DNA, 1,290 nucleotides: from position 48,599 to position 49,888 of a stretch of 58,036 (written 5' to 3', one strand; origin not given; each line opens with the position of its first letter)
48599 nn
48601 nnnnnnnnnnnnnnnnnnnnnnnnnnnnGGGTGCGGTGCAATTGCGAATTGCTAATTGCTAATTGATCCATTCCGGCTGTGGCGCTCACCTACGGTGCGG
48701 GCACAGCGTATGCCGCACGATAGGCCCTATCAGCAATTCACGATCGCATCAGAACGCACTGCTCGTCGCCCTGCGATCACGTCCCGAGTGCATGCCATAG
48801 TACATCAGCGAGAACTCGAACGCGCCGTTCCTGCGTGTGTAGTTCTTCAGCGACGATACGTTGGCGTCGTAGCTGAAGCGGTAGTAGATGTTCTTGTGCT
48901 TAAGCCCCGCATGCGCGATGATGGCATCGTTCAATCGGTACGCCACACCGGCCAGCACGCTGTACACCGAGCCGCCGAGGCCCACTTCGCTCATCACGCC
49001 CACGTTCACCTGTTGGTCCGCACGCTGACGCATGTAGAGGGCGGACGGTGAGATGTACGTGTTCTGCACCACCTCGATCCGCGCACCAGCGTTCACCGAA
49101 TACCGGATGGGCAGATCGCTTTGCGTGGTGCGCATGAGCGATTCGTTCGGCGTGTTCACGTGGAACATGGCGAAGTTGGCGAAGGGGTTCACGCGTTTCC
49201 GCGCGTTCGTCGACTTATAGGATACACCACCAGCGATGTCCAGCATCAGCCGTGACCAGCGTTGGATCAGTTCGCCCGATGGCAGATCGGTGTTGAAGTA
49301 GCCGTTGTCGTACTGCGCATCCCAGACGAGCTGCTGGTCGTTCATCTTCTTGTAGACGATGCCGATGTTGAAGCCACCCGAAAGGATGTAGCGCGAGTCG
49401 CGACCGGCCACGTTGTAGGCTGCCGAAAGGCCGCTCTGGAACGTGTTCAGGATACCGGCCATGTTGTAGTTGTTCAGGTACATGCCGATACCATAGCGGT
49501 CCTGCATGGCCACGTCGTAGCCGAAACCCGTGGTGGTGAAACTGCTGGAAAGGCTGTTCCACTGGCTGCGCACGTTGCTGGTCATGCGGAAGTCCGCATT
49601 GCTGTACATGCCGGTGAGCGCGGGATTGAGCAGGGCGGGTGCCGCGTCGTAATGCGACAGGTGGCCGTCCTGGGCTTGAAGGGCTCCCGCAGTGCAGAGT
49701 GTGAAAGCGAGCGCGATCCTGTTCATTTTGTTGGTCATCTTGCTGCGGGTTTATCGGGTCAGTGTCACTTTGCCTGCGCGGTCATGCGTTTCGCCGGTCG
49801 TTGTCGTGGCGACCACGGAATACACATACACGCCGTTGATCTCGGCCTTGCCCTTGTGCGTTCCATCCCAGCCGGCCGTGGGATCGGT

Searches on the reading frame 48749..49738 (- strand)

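Call 78: search_protein_families(library=pfam, proteins=[window:48749-49738:-])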
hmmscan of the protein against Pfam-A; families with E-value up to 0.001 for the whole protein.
window:48749-49738:- (329 aa): 1 family
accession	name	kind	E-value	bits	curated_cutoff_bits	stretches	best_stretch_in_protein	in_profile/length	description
PF11751.14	PorP_SprF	-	6.9e-33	114.8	22.3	1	21-313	3-273/273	Type IX secretion system membrane protein PorP/SprF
